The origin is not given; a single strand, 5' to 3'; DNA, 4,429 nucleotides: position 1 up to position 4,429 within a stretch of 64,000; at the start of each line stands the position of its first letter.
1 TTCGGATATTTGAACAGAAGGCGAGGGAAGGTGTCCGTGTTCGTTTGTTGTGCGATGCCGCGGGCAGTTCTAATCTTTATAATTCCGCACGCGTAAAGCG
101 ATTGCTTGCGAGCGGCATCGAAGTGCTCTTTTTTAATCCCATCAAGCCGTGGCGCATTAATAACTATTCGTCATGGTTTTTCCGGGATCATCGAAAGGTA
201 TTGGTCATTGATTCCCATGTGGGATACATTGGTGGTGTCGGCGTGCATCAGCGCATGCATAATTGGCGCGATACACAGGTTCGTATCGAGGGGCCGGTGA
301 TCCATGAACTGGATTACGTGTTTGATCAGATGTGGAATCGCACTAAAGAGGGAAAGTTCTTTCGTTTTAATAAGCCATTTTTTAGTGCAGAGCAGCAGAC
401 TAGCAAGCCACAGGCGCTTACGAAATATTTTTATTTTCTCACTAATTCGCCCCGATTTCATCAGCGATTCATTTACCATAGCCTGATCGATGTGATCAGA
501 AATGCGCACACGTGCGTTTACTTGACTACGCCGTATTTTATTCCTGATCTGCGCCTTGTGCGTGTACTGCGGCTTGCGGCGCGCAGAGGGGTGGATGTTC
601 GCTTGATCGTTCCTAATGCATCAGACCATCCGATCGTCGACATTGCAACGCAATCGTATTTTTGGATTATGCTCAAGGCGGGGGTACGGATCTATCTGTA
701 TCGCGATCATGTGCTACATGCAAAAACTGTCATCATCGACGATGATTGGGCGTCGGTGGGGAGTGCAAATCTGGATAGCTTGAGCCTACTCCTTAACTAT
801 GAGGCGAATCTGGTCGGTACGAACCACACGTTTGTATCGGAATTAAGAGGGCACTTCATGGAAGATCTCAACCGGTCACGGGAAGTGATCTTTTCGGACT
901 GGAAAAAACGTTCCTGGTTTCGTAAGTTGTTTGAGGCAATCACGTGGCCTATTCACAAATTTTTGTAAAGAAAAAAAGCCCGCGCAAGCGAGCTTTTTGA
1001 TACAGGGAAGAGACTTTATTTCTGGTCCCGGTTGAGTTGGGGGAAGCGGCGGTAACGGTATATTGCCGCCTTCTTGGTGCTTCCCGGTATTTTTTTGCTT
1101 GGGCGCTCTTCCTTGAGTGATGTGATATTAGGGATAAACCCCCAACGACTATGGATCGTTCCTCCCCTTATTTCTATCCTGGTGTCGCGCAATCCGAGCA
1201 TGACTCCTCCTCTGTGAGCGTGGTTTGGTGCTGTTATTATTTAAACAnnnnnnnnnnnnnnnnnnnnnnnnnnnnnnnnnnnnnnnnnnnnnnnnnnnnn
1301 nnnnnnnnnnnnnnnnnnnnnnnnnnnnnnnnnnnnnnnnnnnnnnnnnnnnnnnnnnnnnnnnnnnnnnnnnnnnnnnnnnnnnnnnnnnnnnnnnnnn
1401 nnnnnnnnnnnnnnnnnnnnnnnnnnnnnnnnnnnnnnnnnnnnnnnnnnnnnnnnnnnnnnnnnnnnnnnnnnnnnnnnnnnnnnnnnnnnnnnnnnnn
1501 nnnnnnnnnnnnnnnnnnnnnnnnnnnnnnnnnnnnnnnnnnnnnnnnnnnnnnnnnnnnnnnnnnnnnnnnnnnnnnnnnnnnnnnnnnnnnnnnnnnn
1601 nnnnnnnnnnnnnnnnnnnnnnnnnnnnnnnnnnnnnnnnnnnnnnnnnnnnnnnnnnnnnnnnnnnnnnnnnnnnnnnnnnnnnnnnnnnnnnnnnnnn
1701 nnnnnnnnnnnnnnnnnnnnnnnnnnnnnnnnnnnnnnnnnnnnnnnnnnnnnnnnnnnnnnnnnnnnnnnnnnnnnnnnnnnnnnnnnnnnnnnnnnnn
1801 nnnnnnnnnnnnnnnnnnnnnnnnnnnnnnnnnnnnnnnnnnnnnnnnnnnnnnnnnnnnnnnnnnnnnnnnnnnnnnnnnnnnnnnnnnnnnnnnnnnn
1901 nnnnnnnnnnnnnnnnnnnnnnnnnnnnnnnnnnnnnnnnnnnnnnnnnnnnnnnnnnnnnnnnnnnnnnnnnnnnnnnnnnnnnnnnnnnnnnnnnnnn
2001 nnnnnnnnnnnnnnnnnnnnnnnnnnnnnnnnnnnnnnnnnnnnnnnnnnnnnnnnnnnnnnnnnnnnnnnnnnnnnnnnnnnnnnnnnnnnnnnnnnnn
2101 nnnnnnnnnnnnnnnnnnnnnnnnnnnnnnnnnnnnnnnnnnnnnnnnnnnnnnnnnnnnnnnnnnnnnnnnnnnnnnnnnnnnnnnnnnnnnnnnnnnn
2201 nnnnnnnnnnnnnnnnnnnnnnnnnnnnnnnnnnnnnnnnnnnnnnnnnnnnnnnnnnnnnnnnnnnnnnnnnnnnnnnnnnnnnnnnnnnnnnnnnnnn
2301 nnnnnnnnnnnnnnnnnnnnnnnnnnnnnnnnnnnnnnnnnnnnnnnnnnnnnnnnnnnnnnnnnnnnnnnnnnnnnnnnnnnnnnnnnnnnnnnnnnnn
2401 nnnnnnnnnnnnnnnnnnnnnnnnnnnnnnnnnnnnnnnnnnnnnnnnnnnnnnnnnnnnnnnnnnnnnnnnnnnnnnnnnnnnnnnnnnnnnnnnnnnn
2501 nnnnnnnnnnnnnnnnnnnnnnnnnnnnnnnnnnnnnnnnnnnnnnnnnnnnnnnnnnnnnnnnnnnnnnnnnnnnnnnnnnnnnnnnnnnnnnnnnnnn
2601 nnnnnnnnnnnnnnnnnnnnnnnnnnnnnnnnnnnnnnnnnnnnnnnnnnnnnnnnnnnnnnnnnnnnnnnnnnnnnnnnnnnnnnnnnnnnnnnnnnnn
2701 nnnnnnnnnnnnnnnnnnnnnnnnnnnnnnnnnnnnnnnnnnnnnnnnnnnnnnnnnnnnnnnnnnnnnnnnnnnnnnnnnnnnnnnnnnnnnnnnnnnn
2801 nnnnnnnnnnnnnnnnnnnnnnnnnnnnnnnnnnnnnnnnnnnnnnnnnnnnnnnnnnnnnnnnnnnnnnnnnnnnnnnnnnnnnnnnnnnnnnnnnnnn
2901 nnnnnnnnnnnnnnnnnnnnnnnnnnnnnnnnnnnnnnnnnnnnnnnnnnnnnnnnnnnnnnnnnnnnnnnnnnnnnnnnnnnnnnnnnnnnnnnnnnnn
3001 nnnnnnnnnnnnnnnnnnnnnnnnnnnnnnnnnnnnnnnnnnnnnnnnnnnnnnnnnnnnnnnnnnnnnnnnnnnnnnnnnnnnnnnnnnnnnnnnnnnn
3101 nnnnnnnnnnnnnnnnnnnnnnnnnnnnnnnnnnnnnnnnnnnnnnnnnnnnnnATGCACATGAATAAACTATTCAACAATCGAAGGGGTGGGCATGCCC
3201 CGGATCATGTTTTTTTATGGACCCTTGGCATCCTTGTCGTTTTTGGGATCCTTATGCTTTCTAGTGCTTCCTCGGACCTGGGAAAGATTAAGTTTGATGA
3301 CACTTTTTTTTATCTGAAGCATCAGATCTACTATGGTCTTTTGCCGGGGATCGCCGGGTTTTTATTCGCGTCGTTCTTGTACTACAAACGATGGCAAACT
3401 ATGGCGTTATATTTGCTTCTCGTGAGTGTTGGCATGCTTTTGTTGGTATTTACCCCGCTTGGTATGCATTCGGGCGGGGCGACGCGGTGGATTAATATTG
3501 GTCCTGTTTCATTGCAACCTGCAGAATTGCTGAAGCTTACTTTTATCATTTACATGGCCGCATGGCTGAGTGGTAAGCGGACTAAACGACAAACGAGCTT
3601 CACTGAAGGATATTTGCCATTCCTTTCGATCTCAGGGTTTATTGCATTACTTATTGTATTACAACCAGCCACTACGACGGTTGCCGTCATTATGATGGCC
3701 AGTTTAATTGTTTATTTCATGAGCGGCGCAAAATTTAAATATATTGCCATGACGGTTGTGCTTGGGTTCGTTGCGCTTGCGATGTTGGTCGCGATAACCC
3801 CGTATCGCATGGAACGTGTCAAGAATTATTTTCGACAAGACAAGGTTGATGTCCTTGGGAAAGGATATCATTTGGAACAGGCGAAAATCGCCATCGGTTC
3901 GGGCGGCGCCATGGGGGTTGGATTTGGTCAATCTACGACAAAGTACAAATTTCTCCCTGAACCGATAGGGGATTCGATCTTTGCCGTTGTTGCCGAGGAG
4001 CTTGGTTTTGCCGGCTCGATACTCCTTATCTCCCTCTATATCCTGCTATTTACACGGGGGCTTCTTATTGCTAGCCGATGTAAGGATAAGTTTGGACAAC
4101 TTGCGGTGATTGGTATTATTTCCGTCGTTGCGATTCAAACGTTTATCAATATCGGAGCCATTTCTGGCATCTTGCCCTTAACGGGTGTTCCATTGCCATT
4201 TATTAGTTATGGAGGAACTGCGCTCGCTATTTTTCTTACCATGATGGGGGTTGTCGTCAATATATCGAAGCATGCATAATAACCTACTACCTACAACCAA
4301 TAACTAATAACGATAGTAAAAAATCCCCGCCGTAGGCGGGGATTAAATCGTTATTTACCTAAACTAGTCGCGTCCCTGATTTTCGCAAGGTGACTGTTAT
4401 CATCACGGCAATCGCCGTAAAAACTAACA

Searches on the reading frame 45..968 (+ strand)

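Call 68: search_protein_families(library=pfam, max_evalue=0.00001, proteins=[window:45-968:+])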
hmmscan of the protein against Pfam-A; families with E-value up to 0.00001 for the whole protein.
window:45-968:+ (307 aa): 2 families
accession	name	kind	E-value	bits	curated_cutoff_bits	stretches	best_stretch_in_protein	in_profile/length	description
PF13091.12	PLDc_2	-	3.9e-36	124.3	27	1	147-274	1-131/132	PLD-like domain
PF00614.28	PLDc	-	1.1e-11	44.7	21.9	1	223-244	4-25/28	Phospholipase D Active site motif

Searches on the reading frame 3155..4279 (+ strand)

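Call 68: search_protein_families(library=pfam, max_evalue=0.00001, proteins=[window:3155-4279:+])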
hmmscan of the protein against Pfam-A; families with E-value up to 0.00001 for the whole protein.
window:3155-4279:+ (374 aa): 1 family
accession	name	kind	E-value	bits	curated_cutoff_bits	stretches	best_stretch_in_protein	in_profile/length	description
PF01098.24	FTSW_RODA_SPOVE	-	7.9e-93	311.7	26.4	1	20-373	4-353/356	Cell cycle protein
